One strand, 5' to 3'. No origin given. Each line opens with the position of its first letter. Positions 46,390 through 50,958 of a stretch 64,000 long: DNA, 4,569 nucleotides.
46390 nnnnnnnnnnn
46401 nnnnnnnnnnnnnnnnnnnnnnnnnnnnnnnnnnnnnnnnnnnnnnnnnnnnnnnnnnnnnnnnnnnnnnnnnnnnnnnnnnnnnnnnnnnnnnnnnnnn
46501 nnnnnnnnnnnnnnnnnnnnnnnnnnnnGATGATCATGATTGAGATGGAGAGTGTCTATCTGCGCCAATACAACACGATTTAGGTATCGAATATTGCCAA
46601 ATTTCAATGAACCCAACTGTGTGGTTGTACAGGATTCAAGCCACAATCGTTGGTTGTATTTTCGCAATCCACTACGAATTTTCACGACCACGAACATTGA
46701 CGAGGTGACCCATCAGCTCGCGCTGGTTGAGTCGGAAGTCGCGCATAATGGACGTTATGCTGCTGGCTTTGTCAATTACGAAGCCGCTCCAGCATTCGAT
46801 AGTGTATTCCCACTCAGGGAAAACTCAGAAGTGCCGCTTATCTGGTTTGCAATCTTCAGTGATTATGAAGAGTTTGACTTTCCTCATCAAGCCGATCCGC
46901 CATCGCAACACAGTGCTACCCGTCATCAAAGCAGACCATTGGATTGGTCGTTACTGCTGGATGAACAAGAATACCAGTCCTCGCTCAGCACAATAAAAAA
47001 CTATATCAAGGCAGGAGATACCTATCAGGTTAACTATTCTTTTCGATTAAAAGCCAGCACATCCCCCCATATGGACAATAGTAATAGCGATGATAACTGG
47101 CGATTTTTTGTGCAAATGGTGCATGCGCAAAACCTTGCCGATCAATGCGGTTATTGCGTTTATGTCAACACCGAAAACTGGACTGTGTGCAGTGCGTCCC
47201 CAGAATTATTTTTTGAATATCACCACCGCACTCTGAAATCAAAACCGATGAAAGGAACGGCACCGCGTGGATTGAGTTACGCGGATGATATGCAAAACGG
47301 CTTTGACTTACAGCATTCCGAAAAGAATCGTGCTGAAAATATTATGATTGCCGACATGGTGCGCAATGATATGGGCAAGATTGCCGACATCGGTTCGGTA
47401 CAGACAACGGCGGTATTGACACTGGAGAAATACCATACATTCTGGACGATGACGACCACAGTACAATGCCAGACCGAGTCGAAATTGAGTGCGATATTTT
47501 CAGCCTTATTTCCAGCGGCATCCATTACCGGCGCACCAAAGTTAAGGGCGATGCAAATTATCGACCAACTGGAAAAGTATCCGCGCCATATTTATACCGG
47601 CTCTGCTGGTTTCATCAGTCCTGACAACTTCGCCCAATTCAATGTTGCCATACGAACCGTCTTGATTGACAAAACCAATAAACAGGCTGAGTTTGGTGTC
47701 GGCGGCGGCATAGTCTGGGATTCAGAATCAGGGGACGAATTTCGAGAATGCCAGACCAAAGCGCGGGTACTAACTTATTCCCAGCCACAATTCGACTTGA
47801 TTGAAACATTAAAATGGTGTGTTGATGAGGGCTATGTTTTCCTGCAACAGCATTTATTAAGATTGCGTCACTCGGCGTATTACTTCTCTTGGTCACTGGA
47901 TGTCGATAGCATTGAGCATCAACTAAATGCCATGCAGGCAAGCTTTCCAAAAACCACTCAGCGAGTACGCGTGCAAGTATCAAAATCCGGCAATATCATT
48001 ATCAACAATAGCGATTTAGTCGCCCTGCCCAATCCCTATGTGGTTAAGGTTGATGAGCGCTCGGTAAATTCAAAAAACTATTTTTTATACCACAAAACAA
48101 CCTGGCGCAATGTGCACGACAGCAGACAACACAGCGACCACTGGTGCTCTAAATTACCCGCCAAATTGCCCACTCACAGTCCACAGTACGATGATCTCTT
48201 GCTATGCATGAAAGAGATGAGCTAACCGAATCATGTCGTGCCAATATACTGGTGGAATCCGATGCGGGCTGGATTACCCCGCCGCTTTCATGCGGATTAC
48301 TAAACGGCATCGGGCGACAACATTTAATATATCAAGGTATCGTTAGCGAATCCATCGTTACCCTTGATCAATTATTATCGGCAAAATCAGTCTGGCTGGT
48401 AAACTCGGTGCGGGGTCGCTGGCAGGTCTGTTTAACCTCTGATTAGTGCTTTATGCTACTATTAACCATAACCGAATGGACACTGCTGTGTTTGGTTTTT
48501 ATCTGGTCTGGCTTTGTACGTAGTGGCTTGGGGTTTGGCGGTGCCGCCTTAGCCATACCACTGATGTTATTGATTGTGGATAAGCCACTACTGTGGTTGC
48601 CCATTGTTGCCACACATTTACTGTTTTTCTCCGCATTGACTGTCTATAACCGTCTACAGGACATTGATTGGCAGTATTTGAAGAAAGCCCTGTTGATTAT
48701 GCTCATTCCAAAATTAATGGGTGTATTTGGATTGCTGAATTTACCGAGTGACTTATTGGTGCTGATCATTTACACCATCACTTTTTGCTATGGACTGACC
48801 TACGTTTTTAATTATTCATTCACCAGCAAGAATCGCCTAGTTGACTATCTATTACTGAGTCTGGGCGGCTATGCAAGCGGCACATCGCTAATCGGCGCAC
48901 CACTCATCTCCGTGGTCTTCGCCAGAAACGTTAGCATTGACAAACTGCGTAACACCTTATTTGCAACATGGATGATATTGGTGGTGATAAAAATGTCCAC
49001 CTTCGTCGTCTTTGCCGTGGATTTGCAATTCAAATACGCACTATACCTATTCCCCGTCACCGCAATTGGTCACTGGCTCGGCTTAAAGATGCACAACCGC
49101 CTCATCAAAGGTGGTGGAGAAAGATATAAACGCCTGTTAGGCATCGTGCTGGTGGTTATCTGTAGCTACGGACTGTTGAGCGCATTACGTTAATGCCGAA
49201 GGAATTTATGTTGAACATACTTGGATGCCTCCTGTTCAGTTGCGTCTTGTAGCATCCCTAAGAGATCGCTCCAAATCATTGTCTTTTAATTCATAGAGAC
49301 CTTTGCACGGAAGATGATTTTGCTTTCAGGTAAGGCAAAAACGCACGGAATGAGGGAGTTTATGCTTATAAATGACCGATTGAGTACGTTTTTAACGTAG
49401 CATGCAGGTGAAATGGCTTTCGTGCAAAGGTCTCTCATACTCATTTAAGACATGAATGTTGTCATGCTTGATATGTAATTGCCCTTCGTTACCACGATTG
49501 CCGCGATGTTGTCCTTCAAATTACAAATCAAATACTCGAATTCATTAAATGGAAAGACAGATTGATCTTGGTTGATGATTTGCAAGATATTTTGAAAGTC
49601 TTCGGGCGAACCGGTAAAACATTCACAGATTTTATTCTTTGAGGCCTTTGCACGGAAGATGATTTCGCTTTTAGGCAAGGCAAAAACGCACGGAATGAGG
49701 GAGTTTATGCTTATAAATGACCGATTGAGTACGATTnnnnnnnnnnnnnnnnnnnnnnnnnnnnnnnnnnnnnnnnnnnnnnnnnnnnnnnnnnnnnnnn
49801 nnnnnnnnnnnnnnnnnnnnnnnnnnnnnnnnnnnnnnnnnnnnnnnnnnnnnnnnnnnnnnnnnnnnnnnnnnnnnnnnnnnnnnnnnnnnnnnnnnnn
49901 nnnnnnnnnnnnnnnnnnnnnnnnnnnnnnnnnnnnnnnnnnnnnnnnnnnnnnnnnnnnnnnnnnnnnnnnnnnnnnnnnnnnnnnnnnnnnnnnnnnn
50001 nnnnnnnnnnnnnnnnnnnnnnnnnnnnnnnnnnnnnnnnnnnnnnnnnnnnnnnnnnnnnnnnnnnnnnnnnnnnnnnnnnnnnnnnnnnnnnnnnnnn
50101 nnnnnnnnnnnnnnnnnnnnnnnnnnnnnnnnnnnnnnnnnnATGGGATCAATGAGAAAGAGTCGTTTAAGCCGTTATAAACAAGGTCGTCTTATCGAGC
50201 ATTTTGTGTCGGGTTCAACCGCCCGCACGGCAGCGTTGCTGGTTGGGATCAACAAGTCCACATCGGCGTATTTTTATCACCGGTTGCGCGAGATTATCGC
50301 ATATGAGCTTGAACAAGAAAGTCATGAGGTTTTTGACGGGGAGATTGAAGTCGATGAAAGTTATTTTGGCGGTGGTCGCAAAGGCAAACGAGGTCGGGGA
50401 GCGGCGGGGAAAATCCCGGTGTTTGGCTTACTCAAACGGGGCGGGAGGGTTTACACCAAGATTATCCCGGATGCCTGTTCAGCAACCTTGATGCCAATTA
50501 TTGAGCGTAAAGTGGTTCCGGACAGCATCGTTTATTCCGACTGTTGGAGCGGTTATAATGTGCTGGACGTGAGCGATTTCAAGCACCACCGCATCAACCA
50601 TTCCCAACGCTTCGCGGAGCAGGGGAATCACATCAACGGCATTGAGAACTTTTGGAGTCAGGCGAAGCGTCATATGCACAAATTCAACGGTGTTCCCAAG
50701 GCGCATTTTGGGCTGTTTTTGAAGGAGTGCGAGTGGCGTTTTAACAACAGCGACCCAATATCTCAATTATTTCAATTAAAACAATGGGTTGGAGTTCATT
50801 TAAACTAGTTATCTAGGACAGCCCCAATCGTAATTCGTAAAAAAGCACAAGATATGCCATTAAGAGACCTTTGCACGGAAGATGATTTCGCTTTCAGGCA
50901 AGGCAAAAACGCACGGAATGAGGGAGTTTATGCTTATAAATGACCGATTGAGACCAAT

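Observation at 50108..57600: Inversion of about 6 kb between two inverted IS1595 copies, proven by a split and inverted 8-bp target duplication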

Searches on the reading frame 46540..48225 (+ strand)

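Call 7: search_protein_families(library=pfam, proteins=[window:46540-48225:+])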
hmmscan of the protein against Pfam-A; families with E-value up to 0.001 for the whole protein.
window:46540-48225:+ (561 aa): 2 families
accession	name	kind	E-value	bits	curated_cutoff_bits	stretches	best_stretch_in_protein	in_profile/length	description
PF00425.24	Chorismate_bind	-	4.8e-73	246.3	27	1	142-407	2-257/257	chorismate binding enzyme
PF01063.24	Aminotran_4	-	2.1e-07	31.5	28.5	1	420-523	2-120/223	Amino-transferase class IV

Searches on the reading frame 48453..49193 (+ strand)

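Call 7: search_protein_families(library=pfam, proteins=[window:48453-49193:+])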
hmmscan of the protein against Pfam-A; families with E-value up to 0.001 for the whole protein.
window:48453-49193:+ (246 aa): 1 family
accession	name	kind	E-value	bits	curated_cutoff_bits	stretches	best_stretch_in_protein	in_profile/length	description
PF01925.25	TauE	-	5.4e-17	62.7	32.6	1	13-238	2-235/237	Sulfite exporter TauE/SafE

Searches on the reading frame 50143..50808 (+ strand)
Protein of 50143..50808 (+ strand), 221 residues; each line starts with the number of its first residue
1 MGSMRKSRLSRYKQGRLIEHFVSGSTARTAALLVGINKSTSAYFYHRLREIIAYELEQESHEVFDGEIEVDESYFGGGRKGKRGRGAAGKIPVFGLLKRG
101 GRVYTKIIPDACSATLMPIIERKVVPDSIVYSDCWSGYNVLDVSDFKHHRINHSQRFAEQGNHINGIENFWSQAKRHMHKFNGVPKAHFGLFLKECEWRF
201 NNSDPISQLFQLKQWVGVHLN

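Call 7: search_protein_families(library=pfam, proteins=[window:50143-50808:+])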
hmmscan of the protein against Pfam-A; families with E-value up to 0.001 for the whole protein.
window:50143-50808:+ (221 aa): 1 family
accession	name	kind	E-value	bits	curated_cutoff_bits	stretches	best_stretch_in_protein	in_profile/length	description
PF12762.13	DDE_Tnp_IS1595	-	2.5e-31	109.2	27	1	65-201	3-153/153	ISXO2-like transposase domain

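Call 10: find_encoding_contigs(protein=window:50143-50808:+, flank=10000, max_places=10)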
Protein window:50143-50808:+ (221 aa): 1 contig read that carries it; 1 place shown.
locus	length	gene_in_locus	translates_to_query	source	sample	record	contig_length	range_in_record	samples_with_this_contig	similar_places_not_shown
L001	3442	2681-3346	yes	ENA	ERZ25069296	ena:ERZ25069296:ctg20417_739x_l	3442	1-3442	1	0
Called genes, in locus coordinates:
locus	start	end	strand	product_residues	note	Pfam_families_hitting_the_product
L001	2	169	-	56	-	?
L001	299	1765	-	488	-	PF00206:Lyase_1, PF14698:ASL_C2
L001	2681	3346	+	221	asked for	PF12762:DDE_Tnp_IS1595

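Call 18: list_cluster_members(proteins=[P0001, window:50143-50808:+, window:53945-55786:+, window:51334-52671:+, window:52816-53796:+])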
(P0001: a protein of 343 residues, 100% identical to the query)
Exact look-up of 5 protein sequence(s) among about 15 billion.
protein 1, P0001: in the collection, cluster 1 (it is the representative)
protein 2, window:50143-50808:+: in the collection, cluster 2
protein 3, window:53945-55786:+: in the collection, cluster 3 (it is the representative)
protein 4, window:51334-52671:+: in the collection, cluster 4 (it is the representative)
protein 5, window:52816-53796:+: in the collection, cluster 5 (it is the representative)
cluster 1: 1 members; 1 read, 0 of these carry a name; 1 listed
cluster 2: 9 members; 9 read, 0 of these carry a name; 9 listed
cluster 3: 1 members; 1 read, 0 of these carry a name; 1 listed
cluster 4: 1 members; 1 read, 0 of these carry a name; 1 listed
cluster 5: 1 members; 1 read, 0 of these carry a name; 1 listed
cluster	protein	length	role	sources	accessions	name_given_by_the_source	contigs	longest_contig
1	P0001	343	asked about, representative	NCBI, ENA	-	-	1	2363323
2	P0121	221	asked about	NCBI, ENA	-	-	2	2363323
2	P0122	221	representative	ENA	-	-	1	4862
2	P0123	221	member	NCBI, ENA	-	-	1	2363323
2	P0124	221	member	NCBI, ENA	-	-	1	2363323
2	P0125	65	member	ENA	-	-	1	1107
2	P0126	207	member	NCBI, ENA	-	-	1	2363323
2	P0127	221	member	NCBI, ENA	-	-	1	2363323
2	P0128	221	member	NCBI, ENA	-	-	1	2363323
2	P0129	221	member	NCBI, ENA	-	-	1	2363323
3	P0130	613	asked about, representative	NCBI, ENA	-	-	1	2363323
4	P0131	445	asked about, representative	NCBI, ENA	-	-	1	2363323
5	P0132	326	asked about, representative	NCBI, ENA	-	-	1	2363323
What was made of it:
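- Tried and rejected: All but the transposase form singleton 90% clusters, each seen on a single contig of 2,363,323 bp, so no sister strain is available (call 18).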

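Call 24: find_encoding_contigs(protein=P0122, flank=10000, max_places=10)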
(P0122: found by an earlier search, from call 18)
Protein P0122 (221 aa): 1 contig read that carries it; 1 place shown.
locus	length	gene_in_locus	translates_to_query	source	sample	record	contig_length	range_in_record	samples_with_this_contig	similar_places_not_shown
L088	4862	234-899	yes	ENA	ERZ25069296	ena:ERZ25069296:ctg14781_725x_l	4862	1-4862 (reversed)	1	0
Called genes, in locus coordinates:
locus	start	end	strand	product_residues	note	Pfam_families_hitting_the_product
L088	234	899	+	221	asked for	PF12762:DDE_Tnp_IS1595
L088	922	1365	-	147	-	-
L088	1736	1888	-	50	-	-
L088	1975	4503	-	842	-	-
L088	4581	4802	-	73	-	-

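Call 51: search_protein_families(library=ncbifam, proteins=[window:50143-50808:+], max_evalue=0.00001)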
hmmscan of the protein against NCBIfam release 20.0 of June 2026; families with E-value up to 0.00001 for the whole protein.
window:50143-50808:+ (221 aa): 1 family
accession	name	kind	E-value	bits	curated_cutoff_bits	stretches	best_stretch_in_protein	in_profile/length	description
NF033547.1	transpos_IS1595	equivalog_domain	1.3e-50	172.3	75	1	6-202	1-214/215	IS1595 family transposase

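Call 52: search_dna_similar(query=window:50143-50808:+, collection=plasmids, mode=protein, max_rows=8)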
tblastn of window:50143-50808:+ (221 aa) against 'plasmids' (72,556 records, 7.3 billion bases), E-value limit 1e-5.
Records with a match: 103; places in all: 177; records where one place covers at least 80% of the query: 72.
Best place of each record, by identity: 60-80% 28; <60% 75.
By first word of the organism name: Acinetobacter 29; Ralstonia 16; Providencia 6; Morganella 5; Escherichia 5; Bartonella 4; Piscirickettsia 4; Psychrobacter 3; Deinococcus 3; Neisseria 2; and 21 more.
By predicted mobility (MOB-suite, as given by PLSDB): non-mobilizable 51; mobilizable 34; conjugative 18.
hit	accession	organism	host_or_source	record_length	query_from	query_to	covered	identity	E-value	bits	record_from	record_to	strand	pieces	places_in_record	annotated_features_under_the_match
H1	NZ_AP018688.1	Vibrio rumoiensis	-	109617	2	220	99%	71.2%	9e-89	292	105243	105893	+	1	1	IS1595 family transposase | hypothetical protein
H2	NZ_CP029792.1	Psychrobacter sp. YP14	pure culture,shrimp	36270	3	221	99%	68.0%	8e-82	272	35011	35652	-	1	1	IS1595 family transposase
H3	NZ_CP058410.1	Trichlorobacter lovleyi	whole genome,river sediment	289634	4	221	99%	68.3%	1e-83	277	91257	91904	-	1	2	IS1595 family transposase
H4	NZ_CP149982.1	Morganella morganii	Homo sapiens,sputum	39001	4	216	96%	68.5%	2e-84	280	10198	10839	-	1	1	IS1595-like element ISEc75 family transposase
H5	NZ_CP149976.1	Morganella morganii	Homo sapiens,sputum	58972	4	216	96%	68.5%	2e-84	280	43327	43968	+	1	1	IS1595-like element ISEc75 family transposase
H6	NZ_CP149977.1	Morganella morganii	Homo sapiens,sputum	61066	4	216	96%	68.5%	2e-84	280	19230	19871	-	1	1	IS1595-like element ISEc75 family transposase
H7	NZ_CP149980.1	Morganella morganii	Homo sapiens,sputum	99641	4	216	96%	68.5%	2e-84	280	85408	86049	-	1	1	IS1595-like element ISEc75 family transposase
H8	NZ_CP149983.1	Morganella morganii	Homo sapiens,sputum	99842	4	216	96%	68.5%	2e-84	280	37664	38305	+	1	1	IS1595-like element ISEc75 family transposase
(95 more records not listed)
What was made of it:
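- Closest known: IS1016-bounded chromosomal inversions in Neisseria gonorrhoeae. Different: A different IS: the closest named transposase found, in the plasmid collection only, is ISEc75-like at 68.5% aa identity (call 52).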
